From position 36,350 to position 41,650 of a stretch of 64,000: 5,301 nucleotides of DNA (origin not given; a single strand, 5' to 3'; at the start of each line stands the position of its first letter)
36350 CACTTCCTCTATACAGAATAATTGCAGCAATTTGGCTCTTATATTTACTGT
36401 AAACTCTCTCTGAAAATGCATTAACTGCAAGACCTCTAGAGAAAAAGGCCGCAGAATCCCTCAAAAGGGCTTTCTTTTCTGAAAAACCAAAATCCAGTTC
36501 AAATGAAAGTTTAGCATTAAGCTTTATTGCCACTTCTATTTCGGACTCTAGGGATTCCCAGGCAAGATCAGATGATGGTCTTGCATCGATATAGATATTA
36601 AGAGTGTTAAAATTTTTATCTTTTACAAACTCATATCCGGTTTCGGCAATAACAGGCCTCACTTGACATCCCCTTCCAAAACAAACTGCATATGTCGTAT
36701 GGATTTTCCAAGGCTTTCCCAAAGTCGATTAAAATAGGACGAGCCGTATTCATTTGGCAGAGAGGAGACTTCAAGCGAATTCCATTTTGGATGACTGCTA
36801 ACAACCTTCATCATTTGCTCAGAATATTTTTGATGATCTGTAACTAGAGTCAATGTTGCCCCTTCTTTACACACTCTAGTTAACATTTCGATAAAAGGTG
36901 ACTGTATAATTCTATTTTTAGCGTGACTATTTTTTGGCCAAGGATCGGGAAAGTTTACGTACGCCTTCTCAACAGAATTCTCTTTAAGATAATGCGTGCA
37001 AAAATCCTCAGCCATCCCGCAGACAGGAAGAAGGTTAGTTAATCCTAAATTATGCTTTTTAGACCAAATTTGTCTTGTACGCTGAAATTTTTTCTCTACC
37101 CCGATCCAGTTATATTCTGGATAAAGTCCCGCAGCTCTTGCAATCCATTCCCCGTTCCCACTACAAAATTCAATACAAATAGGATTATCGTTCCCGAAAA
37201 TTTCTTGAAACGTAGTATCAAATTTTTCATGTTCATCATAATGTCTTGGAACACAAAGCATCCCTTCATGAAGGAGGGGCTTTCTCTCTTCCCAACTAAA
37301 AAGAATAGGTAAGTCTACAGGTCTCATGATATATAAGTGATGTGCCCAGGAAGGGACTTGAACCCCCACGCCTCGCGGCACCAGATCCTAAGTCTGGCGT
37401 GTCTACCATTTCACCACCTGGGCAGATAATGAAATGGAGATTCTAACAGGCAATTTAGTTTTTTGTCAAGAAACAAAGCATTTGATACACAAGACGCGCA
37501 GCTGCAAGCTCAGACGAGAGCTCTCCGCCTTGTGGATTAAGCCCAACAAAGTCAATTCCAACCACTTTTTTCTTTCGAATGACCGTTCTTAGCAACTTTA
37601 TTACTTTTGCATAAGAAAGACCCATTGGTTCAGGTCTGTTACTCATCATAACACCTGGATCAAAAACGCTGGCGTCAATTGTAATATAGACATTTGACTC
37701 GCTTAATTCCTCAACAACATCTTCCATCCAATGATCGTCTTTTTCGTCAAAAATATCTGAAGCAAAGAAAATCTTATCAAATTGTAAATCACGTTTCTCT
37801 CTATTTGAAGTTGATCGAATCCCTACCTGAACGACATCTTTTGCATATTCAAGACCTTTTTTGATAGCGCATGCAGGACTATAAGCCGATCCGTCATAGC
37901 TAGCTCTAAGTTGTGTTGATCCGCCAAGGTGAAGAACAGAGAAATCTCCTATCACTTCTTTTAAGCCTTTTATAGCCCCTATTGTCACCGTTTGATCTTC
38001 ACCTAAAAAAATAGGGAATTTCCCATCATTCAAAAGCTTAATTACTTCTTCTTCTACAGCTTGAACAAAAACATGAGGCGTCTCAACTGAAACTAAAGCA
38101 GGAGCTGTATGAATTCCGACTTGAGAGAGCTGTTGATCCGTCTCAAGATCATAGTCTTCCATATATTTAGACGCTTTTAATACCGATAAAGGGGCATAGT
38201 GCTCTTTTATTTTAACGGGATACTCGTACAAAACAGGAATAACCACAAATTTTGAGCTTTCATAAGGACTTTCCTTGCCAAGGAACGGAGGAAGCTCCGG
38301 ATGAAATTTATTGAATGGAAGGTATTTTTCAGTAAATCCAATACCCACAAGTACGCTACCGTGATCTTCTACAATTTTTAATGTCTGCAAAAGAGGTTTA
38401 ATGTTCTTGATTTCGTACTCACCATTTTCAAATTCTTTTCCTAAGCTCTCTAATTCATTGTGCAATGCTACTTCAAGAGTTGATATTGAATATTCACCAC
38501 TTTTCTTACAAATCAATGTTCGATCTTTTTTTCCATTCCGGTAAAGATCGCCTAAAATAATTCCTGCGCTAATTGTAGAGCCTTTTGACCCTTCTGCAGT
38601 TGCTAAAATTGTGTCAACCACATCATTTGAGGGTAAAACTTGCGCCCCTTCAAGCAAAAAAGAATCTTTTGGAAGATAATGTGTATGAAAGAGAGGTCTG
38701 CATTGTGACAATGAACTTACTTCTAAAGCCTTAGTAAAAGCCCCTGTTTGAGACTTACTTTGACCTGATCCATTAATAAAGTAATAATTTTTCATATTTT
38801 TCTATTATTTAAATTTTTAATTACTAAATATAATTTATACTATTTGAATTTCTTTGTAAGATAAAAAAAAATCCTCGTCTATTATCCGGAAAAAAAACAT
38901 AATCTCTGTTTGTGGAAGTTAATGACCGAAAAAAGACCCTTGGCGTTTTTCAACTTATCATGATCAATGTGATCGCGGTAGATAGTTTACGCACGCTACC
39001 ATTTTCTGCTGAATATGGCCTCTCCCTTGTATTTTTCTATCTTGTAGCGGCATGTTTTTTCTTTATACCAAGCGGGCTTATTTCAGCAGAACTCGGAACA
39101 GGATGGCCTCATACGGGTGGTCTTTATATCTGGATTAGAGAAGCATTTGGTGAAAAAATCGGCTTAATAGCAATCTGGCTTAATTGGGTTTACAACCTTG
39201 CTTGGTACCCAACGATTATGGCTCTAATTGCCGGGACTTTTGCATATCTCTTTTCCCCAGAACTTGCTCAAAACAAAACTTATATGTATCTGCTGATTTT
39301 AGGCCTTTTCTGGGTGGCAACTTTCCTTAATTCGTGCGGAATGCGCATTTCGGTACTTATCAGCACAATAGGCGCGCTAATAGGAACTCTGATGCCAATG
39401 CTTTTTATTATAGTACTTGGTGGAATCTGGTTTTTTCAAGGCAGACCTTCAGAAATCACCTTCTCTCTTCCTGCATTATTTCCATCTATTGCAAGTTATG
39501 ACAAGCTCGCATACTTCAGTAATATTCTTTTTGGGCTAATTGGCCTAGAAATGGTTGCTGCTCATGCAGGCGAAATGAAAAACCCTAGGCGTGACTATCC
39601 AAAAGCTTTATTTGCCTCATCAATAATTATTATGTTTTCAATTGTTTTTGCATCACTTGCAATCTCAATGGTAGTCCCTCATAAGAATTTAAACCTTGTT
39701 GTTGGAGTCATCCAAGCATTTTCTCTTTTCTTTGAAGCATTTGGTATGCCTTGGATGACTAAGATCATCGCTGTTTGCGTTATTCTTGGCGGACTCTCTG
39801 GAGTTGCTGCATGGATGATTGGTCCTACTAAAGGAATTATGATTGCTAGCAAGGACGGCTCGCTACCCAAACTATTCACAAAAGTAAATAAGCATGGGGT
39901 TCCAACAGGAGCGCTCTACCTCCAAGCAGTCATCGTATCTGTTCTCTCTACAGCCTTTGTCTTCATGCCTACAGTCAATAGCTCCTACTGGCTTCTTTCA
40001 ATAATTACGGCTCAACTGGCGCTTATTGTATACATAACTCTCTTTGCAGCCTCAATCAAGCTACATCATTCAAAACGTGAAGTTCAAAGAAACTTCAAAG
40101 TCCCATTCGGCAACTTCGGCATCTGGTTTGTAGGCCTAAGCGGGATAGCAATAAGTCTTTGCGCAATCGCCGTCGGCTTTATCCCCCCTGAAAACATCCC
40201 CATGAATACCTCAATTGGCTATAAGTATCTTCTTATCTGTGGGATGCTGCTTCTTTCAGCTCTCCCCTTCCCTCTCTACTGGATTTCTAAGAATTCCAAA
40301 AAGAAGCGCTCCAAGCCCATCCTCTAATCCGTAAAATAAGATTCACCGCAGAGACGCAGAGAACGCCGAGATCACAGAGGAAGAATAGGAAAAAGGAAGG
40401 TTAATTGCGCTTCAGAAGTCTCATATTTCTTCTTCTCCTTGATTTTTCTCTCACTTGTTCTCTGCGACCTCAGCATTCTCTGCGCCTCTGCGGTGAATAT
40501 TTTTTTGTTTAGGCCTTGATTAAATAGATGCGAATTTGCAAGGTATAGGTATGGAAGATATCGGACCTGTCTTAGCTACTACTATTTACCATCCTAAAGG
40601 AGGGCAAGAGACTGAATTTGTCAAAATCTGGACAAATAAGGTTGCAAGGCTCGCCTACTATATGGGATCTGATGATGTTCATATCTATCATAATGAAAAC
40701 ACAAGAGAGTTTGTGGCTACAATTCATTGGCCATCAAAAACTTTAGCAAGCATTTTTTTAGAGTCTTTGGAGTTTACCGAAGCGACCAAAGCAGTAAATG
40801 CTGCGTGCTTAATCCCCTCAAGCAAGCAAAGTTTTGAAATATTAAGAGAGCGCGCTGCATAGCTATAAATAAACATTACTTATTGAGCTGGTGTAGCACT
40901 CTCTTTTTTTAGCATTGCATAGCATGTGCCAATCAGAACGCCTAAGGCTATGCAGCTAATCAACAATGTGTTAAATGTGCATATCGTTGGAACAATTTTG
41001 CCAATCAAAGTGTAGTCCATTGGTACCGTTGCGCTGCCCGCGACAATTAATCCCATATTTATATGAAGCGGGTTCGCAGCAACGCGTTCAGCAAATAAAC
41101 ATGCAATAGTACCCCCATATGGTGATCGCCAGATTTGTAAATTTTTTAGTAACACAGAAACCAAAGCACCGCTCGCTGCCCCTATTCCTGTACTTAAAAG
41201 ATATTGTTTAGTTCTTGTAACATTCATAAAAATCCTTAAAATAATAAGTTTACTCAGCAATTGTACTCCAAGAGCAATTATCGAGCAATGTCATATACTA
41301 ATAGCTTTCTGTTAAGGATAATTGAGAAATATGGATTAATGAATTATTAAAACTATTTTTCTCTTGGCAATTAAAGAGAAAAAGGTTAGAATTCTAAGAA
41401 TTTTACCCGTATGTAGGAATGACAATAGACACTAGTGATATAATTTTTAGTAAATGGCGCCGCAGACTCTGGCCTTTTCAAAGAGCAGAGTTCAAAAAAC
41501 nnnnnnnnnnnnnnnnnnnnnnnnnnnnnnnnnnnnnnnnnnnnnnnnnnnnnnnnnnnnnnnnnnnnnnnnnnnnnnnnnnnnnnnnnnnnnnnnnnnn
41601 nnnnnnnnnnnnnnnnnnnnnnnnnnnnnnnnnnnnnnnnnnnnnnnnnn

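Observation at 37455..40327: Decarboxylase-like/ureohydrolase-fold fusion with substituted catalytic motifs, divergent from a GadC-family antiporter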

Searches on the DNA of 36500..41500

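Call 57: search_rna_families(source=window, start=36500, end=41500, threshold=evalue, max_evalue=1)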
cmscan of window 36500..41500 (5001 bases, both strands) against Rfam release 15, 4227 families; matches with E-value up to 1: 3.
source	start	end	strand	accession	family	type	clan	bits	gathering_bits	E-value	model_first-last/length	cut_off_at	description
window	37343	37423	-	RF00005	tRNA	Gene; tRNA;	CL00001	58.3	29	4.1e-11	1-71/71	no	tRNA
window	37343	37424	-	RF01684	mascRNA-menRNA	Gene;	-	23.5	42.5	0.19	1-56/56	no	MALAT1-associated small cytoplasmic RNA/MEN beta RNA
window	40377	40452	+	RF03778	mir-483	Gene; miRNA;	-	23.3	60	0.6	1-75/75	no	mir-483 microRNA precursor family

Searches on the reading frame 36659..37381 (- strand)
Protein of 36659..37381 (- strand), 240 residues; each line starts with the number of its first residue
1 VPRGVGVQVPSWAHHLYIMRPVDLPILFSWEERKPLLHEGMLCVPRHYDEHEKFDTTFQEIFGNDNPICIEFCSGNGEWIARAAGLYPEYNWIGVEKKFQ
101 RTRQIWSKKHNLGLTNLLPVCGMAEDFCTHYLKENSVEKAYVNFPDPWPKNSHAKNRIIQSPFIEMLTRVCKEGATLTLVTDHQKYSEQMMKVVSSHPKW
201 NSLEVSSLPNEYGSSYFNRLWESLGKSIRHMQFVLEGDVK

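Call 3: search_protein_families(library=pfam, proteins=[window:36659-37381:-], max_evalue=0.1)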
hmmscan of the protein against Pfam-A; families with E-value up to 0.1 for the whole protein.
window:36659-37381:- (240 aa): 2 families
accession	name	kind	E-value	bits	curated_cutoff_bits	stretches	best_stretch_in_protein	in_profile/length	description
PF02390.23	Methyltransf_4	-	6.2e-40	136.9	24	1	65-207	1-143/173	Putative methyltransferase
PF24675.1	NpmA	-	8.3e-06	25.7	60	1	55-200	13-157/214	16S rRNA (adenine(1408)-N(1))-methyltransferase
